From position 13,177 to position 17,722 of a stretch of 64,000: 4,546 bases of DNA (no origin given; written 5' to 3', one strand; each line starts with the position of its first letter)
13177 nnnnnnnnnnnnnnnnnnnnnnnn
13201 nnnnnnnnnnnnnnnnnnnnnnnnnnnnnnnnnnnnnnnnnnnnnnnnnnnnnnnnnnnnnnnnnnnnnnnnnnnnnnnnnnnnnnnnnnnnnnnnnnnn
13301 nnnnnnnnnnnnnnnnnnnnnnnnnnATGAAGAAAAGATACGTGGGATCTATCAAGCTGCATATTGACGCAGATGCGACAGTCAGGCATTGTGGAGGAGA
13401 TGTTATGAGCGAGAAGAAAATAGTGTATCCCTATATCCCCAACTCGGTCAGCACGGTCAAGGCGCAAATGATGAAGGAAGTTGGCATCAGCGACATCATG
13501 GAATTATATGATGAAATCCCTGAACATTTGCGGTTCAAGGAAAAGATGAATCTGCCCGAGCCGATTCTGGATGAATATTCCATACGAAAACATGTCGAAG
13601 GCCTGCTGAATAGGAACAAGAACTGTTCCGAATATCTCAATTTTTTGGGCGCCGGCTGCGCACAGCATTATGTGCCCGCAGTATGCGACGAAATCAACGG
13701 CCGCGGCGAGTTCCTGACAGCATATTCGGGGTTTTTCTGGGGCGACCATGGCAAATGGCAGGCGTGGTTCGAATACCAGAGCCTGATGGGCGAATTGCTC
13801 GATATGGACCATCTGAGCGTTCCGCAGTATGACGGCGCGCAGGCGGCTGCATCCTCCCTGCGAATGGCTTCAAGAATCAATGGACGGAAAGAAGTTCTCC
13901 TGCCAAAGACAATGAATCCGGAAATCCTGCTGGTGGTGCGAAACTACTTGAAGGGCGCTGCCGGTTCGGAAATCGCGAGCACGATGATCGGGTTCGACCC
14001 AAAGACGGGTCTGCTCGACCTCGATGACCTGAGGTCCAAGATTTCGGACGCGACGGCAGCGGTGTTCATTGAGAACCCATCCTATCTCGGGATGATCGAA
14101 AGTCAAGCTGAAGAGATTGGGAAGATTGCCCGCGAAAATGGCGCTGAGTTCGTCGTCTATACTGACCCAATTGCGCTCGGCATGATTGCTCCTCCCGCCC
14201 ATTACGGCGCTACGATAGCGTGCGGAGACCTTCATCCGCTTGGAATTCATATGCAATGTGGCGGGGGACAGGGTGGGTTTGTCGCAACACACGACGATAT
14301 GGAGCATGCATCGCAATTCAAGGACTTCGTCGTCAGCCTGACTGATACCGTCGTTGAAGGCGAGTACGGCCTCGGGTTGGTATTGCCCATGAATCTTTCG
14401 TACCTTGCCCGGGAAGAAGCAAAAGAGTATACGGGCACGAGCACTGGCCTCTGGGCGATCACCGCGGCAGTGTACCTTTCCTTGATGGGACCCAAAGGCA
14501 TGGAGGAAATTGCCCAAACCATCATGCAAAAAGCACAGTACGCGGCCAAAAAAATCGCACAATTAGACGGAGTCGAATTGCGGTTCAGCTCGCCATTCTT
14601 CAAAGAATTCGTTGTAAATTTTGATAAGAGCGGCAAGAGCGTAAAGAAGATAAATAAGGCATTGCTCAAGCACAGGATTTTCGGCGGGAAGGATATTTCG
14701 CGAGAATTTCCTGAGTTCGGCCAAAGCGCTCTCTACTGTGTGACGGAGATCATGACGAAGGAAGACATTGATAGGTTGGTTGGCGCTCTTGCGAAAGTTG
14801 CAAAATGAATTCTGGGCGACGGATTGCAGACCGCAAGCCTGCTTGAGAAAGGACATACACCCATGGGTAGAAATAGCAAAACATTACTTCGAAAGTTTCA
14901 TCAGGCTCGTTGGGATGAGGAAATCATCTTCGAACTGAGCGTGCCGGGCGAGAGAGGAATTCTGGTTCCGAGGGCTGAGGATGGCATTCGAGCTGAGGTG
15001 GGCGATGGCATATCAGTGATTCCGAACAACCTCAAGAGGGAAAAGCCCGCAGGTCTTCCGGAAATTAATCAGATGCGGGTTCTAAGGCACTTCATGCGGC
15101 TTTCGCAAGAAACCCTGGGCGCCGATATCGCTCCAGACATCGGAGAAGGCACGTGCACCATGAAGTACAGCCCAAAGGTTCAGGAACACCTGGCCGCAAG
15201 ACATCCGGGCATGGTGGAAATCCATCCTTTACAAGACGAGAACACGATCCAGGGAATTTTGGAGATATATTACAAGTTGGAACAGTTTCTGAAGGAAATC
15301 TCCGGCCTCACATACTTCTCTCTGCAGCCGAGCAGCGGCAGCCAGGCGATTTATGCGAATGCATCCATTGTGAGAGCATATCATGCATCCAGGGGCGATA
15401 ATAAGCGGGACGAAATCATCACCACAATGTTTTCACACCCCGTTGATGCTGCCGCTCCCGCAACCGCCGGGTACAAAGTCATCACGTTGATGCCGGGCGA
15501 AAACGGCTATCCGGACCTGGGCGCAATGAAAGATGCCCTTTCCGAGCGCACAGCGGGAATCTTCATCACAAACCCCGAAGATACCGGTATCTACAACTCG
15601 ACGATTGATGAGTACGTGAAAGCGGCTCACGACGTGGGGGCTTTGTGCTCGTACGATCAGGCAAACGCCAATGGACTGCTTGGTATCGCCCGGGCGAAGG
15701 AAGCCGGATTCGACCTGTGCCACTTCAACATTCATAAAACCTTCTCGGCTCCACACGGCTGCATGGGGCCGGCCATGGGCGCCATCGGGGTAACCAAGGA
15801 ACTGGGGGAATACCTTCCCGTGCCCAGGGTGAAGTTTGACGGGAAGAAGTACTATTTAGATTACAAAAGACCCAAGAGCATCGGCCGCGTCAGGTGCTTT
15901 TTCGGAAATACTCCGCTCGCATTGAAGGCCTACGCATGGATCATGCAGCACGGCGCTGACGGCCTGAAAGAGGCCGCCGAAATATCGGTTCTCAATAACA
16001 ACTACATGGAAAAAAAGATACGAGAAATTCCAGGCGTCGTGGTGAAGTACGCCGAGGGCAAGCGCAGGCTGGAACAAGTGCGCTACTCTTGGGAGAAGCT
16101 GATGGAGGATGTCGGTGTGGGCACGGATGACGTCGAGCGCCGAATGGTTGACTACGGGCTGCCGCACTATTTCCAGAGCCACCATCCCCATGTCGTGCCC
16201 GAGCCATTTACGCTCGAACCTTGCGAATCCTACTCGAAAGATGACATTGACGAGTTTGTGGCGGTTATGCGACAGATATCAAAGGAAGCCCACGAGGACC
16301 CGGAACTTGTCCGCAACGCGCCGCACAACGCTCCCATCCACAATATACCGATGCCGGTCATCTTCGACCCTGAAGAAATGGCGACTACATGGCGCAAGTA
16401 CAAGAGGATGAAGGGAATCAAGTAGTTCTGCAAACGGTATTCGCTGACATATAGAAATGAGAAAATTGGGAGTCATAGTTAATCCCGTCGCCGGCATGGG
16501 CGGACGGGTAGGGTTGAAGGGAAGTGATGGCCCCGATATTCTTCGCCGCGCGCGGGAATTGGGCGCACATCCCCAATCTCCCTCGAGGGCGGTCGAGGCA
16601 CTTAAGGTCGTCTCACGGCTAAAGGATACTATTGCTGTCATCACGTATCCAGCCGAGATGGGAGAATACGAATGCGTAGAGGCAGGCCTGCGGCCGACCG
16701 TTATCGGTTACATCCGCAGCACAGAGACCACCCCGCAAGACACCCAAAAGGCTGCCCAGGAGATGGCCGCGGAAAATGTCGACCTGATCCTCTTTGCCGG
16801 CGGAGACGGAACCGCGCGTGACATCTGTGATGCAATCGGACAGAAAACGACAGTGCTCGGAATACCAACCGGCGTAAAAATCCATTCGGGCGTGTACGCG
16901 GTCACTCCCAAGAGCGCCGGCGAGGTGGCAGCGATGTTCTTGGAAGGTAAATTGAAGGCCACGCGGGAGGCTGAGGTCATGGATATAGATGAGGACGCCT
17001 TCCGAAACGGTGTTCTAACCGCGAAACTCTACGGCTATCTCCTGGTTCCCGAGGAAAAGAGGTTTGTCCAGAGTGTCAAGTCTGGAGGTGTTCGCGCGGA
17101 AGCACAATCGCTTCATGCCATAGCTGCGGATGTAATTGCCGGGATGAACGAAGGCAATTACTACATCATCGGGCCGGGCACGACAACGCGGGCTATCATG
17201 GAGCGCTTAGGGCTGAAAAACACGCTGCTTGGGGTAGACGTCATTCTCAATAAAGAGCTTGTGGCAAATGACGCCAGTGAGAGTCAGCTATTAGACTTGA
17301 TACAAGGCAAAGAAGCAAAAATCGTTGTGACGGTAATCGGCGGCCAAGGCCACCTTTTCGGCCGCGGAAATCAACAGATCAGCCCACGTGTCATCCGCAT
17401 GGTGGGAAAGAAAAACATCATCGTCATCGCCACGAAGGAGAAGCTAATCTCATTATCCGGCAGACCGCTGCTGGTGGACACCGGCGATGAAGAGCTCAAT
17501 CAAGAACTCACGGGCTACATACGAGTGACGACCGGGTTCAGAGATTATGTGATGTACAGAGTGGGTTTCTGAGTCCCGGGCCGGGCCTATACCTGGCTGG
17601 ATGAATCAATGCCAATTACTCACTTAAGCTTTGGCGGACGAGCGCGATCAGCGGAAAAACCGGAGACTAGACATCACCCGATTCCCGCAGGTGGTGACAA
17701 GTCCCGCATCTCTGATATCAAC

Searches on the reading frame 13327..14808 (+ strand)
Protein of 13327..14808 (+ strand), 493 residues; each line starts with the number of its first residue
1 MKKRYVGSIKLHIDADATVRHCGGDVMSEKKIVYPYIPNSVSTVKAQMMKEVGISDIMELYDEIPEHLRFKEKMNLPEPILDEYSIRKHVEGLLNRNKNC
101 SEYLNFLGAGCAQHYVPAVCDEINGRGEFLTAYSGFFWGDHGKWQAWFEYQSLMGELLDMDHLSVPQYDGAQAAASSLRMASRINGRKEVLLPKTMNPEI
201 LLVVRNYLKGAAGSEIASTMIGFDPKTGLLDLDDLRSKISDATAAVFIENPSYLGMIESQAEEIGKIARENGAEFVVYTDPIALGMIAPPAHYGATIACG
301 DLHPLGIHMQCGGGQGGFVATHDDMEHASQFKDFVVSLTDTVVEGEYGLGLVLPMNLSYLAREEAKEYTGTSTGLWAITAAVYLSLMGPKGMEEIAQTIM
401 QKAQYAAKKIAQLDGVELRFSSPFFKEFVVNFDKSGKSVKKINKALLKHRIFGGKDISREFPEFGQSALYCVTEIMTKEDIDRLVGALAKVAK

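Call 73: search_protein_families(library=pfam, proteins=[window:13327-14808:+], max_evalue=0.00001)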
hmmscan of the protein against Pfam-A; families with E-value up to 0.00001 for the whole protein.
window:13327-14808:+ (493 aa): 1 family
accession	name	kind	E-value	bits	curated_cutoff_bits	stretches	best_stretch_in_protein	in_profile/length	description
PF02347.22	GDC-P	-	5.4e-55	187.4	26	1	36-486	3-427/429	Glycine cleavage system P-protein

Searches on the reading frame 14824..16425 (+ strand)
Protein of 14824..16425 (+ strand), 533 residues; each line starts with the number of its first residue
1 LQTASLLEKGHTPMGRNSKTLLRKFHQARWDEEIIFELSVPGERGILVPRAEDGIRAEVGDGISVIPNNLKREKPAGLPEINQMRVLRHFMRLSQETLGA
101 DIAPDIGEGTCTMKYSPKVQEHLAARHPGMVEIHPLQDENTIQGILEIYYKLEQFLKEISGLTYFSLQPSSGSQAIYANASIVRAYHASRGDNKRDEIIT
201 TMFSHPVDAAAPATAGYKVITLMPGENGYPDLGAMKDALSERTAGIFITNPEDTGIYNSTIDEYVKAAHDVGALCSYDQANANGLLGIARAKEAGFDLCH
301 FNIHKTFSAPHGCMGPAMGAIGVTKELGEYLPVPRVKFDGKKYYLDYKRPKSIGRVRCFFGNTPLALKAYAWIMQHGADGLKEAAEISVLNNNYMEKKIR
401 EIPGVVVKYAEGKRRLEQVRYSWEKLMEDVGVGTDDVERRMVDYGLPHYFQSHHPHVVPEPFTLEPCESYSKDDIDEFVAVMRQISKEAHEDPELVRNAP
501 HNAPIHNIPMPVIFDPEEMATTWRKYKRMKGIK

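Call 73: search_protein_families(library=pfam, proteins=[window:14824-16425:+], max_evalue=0.00001)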
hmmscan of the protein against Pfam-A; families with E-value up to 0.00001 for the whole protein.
window:14824-16425:+ (533 aa): 2 families
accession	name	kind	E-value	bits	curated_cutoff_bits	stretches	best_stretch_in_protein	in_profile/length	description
PF21478.3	GcvP2_C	-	1.6e-11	44.6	27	1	384-491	1-104/122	Glycine dehydrogenase, C-terminal domain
PF00266.25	Aminotran_5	-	3e-06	26.9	21.5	1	185-312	80-207/371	Aminotransferase class-V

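Call 74: find_homologous_proteins(query=window:14824-16425:+, max_evalue=1e-100)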
Query window:14824-16425:+ (533 aa): 5655 proteins with E <= 1e-100 among 8000 candidates; the best 120 are listed.
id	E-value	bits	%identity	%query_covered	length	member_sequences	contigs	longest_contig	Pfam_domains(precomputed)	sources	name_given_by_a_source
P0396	0.0e+0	1089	88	98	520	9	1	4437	PF21478.4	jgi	-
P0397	0.0e+0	1075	86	98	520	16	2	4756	PF21478.4,PF00266.26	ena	-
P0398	0.0e+0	1073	87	97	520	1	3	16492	PF21478.4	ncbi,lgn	-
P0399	0.0e+0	1045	84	98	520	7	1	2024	PF21478.4,PF00266.26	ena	-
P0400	0.0e+0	1032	83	98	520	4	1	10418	PF21478.4,PF00266.26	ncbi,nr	ncbi:MAG: aminomethyl-transferring glycine dehydrogenase subunit GcvPB [Candidatus Lindowbacteria ba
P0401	0.0e+0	1032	84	98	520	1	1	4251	PF21478.4,PF00266.26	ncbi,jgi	-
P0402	0.0e+0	1030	84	98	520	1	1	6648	PF21478.4,PF00266.26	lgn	-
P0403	0.0e+0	1023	83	98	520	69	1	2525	PF21478.4,PF00266.26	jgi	jgi:glycine dehydrogenase subunit 2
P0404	0.0e+0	1014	82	98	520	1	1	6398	PF21478.4,PF00266.26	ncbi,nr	ncbi:aminomethyl-transferring glycine dehydrogenase subunit GcvPB [bacterium]|nr:aminomethyl-transfe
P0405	0.0e+0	1011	83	97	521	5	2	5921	PF21478.4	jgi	jgi:glycine dehydrogenase subunit 2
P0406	2.0e-298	1008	82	98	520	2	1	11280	PF21478.4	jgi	jgi:glycine dehydrogenase subunit 2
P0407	4.6e-288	974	79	96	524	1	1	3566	PF21478.4,PF00266.26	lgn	-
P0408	2.2e-287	972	79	96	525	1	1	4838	PF21478.4,PF00266.26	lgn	-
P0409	2.3e-283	959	80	98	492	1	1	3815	PF21478.4,PF00266.26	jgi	jgi:glycine dehydrogenase subunit 2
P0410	7.5e-283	957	76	97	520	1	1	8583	PF21478.4,PF00266.26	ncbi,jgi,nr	ncbi:MAG: aminomethyl-transferring glycine dehydrogenase subunit GcvPB [Deltaproteobacteria bacteriu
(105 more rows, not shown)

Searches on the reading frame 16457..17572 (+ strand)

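Call 73: search_protein_families(library=pfam, proteins=[window:16457-17572:+], max_evalue=0.00001)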
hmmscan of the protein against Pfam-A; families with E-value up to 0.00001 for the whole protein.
window:16457-17572:+ (371 aa): 3 families
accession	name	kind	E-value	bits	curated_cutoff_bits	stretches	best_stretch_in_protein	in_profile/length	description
PF01513.26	NAD_kinase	-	9.5e-20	71.7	25.5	1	38-165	6-129/130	ATP-NAD kinase N-terminal domain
PF20143.4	NAD_kinase_C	-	6.2e-17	61.9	23.7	1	235-368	5-125/126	ATP-NAD kinase C-terminal domain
PF00781.29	DAGK_cat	-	9.3e-08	32.2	23.6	1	89-139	38-90/125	Diacylglycerol kinase catalytic domain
